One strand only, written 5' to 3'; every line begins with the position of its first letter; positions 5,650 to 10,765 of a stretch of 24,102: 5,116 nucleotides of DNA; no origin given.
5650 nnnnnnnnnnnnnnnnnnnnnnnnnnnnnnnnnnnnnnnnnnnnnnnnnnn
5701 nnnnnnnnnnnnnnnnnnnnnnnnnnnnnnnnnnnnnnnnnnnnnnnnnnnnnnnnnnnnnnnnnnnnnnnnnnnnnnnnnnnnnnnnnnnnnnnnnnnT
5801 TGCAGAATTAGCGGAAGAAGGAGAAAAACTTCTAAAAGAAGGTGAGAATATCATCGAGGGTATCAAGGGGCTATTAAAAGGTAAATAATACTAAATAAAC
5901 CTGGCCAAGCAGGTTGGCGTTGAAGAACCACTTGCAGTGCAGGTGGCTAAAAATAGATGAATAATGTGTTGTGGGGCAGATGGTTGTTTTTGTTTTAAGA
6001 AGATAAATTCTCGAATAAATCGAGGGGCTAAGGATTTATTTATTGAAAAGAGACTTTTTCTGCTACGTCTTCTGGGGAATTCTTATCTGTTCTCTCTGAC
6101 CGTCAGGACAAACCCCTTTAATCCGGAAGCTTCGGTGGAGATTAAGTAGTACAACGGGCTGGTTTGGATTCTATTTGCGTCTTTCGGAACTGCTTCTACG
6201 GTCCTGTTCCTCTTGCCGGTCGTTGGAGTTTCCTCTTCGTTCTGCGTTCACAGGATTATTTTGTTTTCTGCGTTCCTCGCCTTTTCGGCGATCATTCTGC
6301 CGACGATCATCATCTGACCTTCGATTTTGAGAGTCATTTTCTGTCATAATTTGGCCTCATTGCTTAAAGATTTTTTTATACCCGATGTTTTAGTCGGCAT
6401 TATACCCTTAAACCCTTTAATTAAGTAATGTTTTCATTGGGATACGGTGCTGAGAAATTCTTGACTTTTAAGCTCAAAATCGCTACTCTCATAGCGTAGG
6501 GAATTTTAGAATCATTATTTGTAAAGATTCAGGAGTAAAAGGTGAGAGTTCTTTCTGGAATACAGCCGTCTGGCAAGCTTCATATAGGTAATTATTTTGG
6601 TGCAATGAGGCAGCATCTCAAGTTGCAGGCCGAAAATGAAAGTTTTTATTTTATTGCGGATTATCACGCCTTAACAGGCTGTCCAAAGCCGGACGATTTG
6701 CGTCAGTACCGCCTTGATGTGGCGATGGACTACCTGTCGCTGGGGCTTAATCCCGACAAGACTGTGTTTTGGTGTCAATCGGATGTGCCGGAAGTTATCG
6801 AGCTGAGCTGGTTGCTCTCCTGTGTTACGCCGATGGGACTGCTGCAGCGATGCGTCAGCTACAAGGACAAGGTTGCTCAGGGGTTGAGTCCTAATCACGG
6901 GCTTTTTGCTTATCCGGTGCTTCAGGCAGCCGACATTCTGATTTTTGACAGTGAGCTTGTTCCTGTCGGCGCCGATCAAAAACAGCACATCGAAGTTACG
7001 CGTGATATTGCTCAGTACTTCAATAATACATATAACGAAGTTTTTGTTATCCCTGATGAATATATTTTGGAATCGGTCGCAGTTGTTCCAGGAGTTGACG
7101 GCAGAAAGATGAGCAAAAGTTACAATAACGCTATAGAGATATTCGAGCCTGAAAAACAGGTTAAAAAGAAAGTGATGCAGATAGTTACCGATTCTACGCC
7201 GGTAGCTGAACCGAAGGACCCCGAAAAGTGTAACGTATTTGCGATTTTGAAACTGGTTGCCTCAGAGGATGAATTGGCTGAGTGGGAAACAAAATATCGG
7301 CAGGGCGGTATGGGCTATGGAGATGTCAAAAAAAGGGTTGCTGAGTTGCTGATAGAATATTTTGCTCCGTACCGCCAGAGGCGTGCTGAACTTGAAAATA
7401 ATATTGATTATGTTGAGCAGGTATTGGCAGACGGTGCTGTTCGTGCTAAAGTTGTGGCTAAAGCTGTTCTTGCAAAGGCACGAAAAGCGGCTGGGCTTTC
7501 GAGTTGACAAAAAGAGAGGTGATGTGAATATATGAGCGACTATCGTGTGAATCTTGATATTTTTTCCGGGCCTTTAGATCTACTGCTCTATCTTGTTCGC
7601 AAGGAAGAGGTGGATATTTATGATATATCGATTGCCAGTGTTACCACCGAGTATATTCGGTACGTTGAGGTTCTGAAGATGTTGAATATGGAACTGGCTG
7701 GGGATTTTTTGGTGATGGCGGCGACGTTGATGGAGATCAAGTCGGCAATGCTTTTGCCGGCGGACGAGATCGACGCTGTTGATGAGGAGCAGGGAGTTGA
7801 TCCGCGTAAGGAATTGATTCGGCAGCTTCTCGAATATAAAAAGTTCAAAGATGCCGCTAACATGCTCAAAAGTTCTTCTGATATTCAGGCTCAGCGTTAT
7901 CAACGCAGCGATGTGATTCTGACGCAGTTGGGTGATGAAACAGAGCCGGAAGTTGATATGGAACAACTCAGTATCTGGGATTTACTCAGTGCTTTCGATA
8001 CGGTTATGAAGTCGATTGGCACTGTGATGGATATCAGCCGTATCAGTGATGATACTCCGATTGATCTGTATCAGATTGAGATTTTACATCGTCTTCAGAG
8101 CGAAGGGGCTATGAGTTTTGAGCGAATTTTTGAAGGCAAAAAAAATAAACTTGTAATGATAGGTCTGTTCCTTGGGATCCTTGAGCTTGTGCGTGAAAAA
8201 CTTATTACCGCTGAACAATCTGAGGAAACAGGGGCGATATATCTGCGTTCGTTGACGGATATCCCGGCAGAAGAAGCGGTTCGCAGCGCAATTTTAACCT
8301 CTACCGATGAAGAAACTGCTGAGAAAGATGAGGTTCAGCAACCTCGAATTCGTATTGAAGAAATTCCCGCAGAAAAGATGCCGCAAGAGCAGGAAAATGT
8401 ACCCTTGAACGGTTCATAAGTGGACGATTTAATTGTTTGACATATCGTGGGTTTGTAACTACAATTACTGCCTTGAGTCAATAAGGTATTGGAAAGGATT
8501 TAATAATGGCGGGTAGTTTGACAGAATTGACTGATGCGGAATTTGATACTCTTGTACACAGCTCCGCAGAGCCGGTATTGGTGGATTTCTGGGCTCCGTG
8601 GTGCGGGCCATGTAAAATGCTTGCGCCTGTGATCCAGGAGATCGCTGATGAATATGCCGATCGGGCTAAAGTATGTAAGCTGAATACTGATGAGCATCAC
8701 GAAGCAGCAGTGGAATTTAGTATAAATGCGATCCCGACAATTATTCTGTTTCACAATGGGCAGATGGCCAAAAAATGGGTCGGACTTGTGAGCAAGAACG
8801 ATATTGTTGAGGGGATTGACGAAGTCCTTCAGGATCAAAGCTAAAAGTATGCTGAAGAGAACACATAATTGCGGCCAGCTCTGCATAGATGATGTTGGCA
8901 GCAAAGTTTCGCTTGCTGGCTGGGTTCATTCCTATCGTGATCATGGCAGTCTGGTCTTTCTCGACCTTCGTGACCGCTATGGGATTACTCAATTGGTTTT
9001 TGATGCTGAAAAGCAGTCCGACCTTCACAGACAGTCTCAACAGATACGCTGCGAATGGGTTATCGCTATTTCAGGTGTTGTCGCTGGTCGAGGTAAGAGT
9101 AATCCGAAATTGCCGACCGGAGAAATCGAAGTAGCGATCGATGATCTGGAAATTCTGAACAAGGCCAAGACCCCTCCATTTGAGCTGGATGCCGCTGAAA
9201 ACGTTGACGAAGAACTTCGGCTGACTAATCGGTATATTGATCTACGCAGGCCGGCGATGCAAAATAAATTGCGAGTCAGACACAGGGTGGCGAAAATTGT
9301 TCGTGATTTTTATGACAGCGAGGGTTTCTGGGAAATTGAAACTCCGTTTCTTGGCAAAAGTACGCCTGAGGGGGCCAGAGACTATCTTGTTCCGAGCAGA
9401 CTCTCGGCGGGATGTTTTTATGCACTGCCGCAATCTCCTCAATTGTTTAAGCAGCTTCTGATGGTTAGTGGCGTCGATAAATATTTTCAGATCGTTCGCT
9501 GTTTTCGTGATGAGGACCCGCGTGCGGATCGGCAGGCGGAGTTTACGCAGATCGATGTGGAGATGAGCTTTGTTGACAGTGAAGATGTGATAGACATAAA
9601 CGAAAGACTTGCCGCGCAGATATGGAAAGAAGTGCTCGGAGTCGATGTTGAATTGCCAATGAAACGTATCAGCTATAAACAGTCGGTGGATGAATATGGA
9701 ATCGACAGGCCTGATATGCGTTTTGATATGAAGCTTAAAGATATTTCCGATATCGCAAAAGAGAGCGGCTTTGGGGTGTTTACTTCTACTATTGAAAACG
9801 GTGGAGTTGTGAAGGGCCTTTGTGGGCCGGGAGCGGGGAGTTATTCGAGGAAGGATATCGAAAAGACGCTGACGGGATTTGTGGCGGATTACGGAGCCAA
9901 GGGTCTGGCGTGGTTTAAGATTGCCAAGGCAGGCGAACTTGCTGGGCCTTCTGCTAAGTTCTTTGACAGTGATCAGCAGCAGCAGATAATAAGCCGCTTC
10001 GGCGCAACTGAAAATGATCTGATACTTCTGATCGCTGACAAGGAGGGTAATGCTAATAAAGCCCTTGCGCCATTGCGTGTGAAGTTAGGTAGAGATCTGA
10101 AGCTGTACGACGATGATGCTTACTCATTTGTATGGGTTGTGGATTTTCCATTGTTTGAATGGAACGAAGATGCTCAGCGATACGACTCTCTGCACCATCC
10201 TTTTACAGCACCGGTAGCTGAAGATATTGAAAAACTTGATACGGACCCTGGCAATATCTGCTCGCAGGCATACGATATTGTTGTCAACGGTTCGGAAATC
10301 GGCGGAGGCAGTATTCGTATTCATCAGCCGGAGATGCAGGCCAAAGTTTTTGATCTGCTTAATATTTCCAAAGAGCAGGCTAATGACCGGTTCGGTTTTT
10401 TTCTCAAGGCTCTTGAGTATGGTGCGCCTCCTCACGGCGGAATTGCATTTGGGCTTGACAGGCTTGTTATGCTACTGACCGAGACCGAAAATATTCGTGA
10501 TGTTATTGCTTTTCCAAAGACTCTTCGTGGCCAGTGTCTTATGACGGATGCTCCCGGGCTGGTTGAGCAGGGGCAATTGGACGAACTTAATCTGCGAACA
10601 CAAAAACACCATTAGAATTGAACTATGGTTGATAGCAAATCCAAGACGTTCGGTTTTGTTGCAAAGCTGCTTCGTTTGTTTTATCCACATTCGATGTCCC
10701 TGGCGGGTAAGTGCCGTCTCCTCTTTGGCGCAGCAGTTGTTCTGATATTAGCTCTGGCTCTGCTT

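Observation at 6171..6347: Hidden 58-aa (D/E)RR-array micro-protein: candidate c-di-GMP sponge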

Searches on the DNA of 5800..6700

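Call 7: search_rna_families(source=window, start=5800, end=6700, threshold=evalue, max_evalue=1)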
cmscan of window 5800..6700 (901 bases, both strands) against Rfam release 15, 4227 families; matches with E-value up to 1: 0.
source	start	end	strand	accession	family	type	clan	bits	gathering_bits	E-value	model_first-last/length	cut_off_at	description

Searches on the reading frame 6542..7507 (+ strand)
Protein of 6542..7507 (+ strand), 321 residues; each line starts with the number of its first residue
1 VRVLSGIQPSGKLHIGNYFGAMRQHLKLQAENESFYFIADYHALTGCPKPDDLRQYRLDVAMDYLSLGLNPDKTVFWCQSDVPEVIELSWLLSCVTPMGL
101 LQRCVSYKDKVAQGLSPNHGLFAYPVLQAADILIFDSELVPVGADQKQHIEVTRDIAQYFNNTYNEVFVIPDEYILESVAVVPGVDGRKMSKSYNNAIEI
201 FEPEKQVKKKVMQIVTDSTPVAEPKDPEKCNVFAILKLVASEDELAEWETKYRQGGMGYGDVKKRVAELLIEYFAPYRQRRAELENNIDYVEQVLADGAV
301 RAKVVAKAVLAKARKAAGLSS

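Call 6: search_protein_families(library=pfam, proteins=[window:6542-7507:+], max_evalue=0.1)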
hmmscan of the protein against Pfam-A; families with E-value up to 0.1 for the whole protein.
window:6542-7507:+ (321 aa): 2 families
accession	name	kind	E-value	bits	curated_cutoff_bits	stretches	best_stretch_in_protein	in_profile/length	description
PF00579.31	tRNA-synt_1b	-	1.7e-65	221.7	21.1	1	1-274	6-291/292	tRNA synthetases class I (W and Y)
PF01921.24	tRNA-synt_1f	-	0.068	12.5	27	0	3-25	26-48/360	tRNA synthetases class I (K)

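Call 10: find_encoding_contigs(protein=window:6542-7507:+, flank=3000, max_places=6)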
Protein window:6542-7507:+ (321 aa): 1 contig read that carries it; 1 place shown.
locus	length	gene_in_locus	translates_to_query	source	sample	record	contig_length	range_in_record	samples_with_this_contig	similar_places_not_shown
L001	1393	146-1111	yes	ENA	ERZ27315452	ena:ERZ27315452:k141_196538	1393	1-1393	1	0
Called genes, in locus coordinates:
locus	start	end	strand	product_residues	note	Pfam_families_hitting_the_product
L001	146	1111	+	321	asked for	PF00579:tRNA-synt_1b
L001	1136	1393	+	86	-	?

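Call 12: find_related_loci(query=window:6542-7507:+, collection=genome_contigs, flank=4000)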
Query window:6542-7507:+ (321 aa) in genome_contigs; peptide patterns used: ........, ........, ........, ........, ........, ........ (x = any residue, [..] = any of these).
600 stretches matched a pattern (row limit reached: there are more); 579 encode a relative of the query (tblastn E <= 1e-3); the best 80 are kept; 80 distinct loci.
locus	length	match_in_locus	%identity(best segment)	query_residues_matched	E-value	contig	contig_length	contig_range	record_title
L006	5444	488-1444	79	1-319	0e+0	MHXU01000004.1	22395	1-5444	MAG: Planctomycetes bacterium GWC2_45_44 gwc2_scaffold_10330, whole genome shotgun sequence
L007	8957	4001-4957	77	1-319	3e-177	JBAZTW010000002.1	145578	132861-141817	MAG: Phycisphaerae bacterium isolate SO_2017_GW1_212 NODE_844_length_145578_cov_1.442011_OW334_2017, whole genome shotgu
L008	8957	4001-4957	78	1-319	2e-177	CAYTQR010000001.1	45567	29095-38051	MAG TPA_asm: uncultured Planctomycetaceae bacterium isolate SRP068000_co1_621 genome assembly, contig: NODE_724_length_4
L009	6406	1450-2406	78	1-319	9e-177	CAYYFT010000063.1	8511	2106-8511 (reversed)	MAG TPA_asm: uncultured Pirellulales bacterium isolate binchicken_co100_222 genome assembly, contig: NODE_13490_length_8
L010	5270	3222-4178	77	1-319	1e-179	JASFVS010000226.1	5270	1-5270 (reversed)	MAG: Phycisphaerales bacterium isolate D1105M20metaG_Bin_628 D1105M20metaG_FD_scaffold_6668_c1, whole genome shotgun seq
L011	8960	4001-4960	78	1-320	5e-175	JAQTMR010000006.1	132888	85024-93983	MAG: Phycisphaerae bacterium isolate STA_45 NODE_278_length_132888_cov_6.407816_Sandtown_A, whole genome shotgun sequenc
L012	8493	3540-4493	77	1-319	3e-174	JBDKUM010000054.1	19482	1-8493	MAG: Phycisphaerales bacterium isolate 8_bin.133 c_000000242533, whole genome shotgun sequence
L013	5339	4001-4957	76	1-319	3e-175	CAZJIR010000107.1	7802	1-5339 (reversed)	MAG TPA_asm: uncultured Pirellulales bacterium isolate binchicken_co211_289 genome assembly, contig: NODE_7099_length_78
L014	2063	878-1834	76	1-319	0e+0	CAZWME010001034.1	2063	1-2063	MAG TPA_asm: uncultured Pirellulales bacterium isolate binchicken_co116_96 genome assembly, contig: NODE_81207_length_20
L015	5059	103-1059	76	1-319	1e-174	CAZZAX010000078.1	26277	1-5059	MAG TPA_asm: uncultured Pirellulales bacterium isolate SRP068000_co1_46 genome assembly, contig: NODE_2196_length_26277_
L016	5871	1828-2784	77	1-319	1e-175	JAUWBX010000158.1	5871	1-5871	MAG: Phycisphaerae bacterium isolate CSMAG_2123 CSMAG_2123_k141_1178237_length_5871_cov_8.0000, whole genome shotgun seq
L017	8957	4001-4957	76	1-319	5e-173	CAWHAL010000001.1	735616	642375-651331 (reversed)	MAG: uncultured Planctomycetota bacterium isolate MFD04408.bin.1.172 genome assembly, contig: contig_22797, whole genome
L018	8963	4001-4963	76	1-321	3e-173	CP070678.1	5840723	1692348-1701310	MAG: Phycisphaerales bacterium isolate bin7 chromosome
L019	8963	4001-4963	76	1-321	9e-173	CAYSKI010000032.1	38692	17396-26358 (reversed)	MAG TPA_asm: uncultured Pirellulales bacterium isolate binchicken_co89_445 genome assembly, contig: NODE_1418_length_386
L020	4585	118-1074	77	1-319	3e-177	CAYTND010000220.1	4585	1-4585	MAG TPA_asm: uncultured Pirellulales bacterium isolate binchicken_co121_5 genome assembly, contig: NODE_20862_length_458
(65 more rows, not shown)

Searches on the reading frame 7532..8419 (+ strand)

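Call 6: search_protein_families(library=pfam, proteins=[window:7532-8419:+], max_evalue=0.1)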
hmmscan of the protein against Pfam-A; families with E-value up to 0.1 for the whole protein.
window:7532-8419:+ (295 aa): 1 family
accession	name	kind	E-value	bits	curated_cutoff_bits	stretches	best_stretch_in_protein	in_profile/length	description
PF02616.19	SMC_ScpA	-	5.8e-38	131.6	24.6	1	21-238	1-229/232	Segregation and condensation protein ScpA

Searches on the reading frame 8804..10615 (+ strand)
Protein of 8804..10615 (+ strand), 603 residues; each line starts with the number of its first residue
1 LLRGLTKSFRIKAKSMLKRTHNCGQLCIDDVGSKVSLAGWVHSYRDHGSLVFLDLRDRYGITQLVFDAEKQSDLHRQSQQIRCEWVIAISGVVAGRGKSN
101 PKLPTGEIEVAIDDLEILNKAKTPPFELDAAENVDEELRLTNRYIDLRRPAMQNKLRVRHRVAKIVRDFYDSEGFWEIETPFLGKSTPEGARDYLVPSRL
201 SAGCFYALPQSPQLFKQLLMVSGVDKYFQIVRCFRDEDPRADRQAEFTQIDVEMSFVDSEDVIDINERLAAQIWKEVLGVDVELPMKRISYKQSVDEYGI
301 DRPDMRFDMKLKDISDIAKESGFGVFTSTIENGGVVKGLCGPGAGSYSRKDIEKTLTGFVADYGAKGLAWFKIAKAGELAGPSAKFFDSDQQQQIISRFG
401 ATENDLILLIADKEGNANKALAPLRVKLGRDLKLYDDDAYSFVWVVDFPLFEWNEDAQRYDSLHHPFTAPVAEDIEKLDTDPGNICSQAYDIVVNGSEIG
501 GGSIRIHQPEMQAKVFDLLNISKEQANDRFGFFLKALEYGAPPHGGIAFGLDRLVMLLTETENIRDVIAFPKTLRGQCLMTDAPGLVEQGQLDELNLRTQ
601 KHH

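Call 65: search_protein_families(library=pfam, proteins=[window:8804-10615:+], max_evalue=0.0001)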
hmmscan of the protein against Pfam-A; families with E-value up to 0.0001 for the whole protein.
window:8804-10615:+ (603 aa): 3 families
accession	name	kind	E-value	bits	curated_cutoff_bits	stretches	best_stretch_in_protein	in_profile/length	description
PF00152.25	tRNA-synt_2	-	3.3e-122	407.8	25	1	135-573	1-307/308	tRNA synthetases class II (D, K and N)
PF02938.19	GAD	-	7.4e-23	81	23.4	1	326-421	1-95/95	GAD domain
PF01336.31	tRNA_anti-codon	-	1.1e-14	54.5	27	1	35-118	1-75/75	OB-fold nucleic acid binding domain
